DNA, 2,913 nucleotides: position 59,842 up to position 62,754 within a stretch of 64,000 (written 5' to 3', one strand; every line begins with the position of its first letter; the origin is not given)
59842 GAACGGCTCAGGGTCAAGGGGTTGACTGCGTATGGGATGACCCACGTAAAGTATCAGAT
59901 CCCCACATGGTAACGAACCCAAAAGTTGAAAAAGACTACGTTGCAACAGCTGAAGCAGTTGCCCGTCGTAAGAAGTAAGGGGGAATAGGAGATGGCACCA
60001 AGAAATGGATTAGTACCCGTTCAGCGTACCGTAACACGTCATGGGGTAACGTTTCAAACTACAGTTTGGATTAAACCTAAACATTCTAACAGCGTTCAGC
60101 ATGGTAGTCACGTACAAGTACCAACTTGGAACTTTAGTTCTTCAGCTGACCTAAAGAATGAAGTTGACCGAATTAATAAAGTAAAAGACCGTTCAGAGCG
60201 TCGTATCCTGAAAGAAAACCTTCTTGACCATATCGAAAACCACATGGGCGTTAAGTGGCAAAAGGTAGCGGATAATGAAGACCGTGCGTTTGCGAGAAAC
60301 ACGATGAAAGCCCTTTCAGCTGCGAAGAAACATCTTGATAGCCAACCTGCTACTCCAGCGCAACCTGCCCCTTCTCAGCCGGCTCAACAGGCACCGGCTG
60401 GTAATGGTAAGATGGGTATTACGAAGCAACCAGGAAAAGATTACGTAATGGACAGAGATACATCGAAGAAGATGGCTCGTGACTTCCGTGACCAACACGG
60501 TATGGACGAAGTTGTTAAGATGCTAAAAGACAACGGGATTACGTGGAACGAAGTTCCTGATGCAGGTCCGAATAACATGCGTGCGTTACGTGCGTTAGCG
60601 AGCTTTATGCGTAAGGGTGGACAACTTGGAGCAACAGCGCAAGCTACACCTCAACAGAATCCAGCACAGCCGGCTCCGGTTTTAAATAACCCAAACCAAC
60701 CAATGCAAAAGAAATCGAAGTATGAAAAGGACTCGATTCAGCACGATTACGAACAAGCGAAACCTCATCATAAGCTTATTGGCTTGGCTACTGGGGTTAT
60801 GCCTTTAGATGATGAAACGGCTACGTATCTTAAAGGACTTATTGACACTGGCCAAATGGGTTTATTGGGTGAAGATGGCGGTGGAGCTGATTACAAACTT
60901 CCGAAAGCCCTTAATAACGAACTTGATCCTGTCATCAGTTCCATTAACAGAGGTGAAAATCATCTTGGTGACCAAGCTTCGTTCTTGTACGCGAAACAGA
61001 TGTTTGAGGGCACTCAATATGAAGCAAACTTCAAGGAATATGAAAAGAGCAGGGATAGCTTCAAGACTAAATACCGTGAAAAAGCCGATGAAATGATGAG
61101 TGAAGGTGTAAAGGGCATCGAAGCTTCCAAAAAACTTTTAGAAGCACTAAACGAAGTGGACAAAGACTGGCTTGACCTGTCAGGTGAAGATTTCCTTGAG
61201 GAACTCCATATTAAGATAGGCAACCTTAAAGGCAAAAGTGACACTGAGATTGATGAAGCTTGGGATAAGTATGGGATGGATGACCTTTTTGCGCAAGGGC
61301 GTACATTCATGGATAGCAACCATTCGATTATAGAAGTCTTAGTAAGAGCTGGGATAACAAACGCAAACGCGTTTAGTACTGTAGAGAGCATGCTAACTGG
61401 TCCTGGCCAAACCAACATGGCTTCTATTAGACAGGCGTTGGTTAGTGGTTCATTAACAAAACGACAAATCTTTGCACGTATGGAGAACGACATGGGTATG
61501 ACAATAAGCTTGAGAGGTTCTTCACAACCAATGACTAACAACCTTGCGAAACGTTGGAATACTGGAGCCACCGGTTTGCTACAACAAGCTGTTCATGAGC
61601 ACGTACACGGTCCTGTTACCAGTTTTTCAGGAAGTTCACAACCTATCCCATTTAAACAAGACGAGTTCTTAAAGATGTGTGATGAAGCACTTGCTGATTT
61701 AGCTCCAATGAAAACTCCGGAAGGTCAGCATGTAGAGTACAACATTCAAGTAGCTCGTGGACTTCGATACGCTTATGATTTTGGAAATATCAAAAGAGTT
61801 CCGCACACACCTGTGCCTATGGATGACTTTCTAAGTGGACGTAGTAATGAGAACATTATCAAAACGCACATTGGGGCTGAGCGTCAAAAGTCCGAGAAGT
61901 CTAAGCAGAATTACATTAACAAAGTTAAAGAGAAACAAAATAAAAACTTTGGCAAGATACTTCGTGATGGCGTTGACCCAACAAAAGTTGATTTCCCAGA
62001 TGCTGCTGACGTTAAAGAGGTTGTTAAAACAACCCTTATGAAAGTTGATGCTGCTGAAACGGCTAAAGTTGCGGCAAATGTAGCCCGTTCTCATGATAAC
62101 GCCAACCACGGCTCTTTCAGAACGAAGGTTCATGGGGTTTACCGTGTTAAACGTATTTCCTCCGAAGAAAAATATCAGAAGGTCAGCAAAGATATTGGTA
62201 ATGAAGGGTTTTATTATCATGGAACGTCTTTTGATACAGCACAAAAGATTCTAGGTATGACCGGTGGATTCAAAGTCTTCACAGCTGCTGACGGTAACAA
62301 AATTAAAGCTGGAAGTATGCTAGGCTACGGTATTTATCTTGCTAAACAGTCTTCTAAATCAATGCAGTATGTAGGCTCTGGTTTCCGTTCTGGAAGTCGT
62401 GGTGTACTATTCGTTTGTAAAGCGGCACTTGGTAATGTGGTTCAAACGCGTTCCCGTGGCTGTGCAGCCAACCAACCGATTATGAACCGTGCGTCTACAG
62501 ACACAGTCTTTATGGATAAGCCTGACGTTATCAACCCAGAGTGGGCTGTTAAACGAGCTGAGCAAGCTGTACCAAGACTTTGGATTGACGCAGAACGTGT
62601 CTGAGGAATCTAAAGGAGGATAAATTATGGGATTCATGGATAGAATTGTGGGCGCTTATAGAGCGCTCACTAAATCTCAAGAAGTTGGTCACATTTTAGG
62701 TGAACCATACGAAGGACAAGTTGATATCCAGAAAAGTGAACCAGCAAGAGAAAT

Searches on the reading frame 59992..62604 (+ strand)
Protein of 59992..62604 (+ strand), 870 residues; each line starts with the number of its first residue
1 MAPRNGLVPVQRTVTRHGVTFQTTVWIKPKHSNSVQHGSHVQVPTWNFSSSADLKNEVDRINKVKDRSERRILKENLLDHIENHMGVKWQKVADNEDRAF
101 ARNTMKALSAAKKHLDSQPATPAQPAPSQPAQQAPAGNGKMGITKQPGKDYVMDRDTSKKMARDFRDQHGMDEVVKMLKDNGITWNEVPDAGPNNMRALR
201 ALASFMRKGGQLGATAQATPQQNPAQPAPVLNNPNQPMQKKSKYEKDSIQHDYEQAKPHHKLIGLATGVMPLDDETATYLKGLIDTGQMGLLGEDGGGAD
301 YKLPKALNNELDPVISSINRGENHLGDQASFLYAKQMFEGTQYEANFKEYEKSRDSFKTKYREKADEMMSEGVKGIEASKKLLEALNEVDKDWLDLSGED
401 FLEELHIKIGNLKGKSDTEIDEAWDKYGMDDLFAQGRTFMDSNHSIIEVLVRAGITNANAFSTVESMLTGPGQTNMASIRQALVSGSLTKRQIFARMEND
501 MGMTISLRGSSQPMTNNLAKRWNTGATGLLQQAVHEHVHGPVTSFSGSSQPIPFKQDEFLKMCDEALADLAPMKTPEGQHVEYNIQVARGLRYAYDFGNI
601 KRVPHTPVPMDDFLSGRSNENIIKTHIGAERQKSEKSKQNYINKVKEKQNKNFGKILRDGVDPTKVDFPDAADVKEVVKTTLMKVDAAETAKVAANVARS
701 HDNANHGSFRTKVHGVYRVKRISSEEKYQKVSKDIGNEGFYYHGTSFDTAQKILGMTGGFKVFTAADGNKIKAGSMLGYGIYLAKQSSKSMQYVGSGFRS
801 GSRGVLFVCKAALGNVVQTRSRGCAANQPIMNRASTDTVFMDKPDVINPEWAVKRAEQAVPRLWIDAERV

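Call 84: search_protein_families(library=pfam, proteins=[window:59992-62604:+], max_evalue=0.0001)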
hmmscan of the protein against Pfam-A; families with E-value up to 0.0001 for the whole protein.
window:59992-62604:+ (870 aa): 1 family
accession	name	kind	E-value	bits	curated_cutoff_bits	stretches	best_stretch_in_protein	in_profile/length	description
PF00644.27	PARP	-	1e-14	55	26.7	1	689-840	3-144/199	Poly(ADP-ribose) polymerase catalytic domain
